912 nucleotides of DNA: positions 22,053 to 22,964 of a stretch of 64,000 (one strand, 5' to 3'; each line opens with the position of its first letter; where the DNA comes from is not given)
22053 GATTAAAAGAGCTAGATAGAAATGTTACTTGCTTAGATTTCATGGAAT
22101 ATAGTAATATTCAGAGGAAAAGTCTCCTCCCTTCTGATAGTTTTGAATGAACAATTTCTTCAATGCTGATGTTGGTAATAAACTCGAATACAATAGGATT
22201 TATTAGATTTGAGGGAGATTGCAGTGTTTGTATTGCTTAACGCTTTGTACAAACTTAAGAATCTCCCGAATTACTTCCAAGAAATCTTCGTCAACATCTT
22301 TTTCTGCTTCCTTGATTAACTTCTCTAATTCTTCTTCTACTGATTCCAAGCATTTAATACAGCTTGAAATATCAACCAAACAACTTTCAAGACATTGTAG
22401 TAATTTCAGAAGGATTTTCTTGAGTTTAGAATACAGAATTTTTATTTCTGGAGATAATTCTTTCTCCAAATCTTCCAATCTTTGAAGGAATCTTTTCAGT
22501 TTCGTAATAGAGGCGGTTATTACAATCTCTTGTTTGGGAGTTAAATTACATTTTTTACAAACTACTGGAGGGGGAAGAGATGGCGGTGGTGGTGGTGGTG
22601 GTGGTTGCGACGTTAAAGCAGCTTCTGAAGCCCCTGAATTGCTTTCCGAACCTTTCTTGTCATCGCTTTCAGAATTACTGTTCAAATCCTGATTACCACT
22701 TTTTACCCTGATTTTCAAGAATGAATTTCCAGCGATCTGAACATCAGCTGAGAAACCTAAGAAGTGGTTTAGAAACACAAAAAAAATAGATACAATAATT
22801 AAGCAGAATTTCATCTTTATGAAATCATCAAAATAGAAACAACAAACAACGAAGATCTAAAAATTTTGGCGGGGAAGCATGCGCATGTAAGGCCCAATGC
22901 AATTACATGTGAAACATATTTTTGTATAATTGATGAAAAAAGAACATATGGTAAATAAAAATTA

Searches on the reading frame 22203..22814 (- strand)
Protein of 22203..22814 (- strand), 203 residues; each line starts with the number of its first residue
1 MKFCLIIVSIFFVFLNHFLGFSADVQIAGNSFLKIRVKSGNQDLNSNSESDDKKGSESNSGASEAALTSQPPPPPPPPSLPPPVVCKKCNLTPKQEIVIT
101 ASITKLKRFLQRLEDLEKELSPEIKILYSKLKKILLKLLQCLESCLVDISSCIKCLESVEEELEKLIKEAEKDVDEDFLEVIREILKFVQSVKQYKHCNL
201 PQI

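Call 5: search_protein_families(library=pfam, proteins=[window:22203-22814:-], max_evalue=0.01)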
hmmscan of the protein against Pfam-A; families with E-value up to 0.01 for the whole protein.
window:22203-22814:- (203 aa): 1 family
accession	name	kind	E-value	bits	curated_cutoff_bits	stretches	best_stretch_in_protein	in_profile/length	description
PF20669.3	Exo70_N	-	0.009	16.7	23.9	0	148-196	4-51/83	Exocyst complex component Exo70 N-terminal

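Call 6: list_cluster_members(proteins=[window:22203-22814:-, window:23031-24818:-, window:26708-27694:+, window:45347-45910:+, window:46718-48457:+, window:48939-53390:-, window:56622-58184:-, window:28369-31494:+, window:31876-44349:-, window:18249-21290:-])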
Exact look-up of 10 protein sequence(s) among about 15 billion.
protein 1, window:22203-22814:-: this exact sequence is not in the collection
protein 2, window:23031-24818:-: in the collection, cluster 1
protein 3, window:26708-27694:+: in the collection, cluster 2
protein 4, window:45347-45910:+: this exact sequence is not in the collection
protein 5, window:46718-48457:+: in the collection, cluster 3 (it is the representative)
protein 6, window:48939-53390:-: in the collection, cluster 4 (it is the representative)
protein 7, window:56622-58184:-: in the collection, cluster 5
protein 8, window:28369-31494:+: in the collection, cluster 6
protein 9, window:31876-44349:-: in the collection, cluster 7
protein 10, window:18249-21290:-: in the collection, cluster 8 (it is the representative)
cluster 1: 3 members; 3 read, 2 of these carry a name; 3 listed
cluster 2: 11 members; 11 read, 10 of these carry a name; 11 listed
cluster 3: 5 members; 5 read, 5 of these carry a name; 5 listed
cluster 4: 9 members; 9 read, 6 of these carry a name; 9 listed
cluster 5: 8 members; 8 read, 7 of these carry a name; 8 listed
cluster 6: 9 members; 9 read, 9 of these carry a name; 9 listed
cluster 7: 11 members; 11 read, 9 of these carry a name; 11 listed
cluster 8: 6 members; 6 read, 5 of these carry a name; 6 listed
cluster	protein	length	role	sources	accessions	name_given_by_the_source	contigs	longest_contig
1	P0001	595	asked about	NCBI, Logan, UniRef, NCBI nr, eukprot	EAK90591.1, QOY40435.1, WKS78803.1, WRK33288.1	hypothetical protein [Cryptosporidium parvum Iowa II] | Uncharacterized protein n=2 Tax=Cryptosporidium parvum TaxID=5807 RepID=Q5CYS3_CRYPI | QOY40435.1 hypothetical protein CPATCC_003283 [Cryptosporidium parvum]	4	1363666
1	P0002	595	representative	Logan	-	-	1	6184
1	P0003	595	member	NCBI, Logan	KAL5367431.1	signal peptide-containing protein [Cryptosporidium parvum]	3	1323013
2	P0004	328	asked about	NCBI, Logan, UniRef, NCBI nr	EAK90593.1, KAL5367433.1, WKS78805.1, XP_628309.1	hypothetical protein [Cryptosporidium parvum Iowa II] | Uncharacterized protein n=1 Tax=Cryptosporidium parvum (strain Iowa II) TaxID=353152 ...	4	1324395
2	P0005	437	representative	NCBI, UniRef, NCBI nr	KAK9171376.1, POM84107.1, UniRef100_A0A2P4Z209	putative integral membrane protein [Cryptosporidium meleagridis] | Putative integral membrane protein n=1 Tax=Cryptosporidium meleagridis TaxID=93969 ...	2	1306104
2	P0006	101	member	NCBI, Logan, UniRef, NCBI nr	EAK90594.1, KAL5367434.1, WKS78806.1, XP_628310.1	hypothetical protein [Cryptosporidium parvum Iowa II] | Uncharacterized protein n=3 Tax=Cryptosporidium TaxID=5806 RepID=Q5CYS0_CRYPI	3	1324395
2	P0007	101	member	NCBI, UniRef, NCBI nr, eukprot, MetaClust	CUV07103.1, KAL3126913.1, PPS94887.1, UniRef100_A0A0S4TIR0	unnamed protein product [Cryptosporidium hominis] | Uncharacterized protein n=1 Tax=Cryptosporidium hominis TaxID=237895 ... | Uncharacterized protein GY17_00001914 [Cryptosporidium hominis]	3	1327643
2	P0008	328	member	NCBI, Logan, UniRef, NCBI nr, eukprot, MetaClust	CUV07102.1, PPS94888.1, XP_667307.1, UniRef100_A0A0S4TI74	unnamed protein product [Cryptosporidium hominis] | Uncharacterized protein n=1 Tax=Cryptosporidium hominis TaxID=237895 ... | hypothetical protein [Cryptosporidium hominis TU502]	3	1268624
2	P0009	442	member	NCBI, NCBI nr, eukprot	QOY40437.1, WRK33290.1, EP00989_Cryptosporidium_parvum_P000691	Uncharacterized protein cpbgf_7001250 [Cryptosporidium parvum] | Uncharacterized protein CPATCC_0006980 [Cryptosporidium parvum] | QOY40437.1 hypothetical protein CPATCC_003285 [Cryptosporidium parvum]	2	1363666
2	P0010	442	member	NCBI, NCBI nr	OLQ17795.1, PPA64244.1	putative integral membrane protein [Cryptosporidium hominis] | hypothetical protein ChTU502y2012_407g0615 [Cryptosporidium hominis]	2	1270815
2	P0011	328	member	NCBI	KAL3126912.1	transmembrane domain-containing protein [Cryptosporidium hominis]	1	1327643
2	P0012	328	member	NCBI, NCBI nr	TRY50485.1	Uncharacterized protein CTYZ_00000718 [Cryptosporidium tyzzeri]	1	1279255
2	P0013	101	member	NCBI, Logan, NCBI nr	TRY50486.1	Uncharacterized protein CTYZ_00000719 [Cryptosporidium tyzzeri]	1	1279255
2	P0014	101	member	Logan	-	-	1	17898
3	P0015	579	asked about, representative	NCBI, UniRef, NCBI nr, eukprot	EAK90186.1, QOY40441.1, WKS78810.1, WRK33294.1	hypothetical protein [Cryptosporidium parvum Iowa II] | Uncharacterized protein n=2 Tax=Cryptosporidium parvum TaxID=5807 RepID=Q5CYR6_CRYPI | QOY40441.1 hypothetical protein CPATCC_003290 [Cryptosporidium parvum]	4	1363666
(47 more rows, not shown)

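Call 53: search_protein_families(library=pfam, alignment_id=A1, max_evalue=10)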
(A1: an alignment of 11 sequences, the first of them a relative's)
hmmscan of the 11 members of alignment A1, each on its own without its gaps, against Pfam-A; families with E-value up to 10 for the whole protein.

A. member 1, P0020 (1483 aa): 1 family
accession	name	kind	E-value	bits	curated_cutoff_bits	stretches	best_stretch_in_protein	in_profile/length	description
PF22671.1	Gp18_domIII_N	-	0.032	15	27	1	786-826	9-48/58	Tail sheath protein Gp18 domain III N-terminal region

B. families by the number of members that match (of 11 scanned): 4 families
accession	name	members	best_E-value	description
PF22671.1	Gp18_domIII_N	1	0.032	Tail sheath protein Gp18 domain III N-terminal region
PF00426.25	VP4_haemagglut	1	0.04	Outer Capsid protein VP4 (Hemagglutinin) Concanavalin-like domain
PF17958.7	EF-hand_13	1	0.14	EF-hand domain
PF05227.19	CHASE3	1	0.24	CHASE3 domain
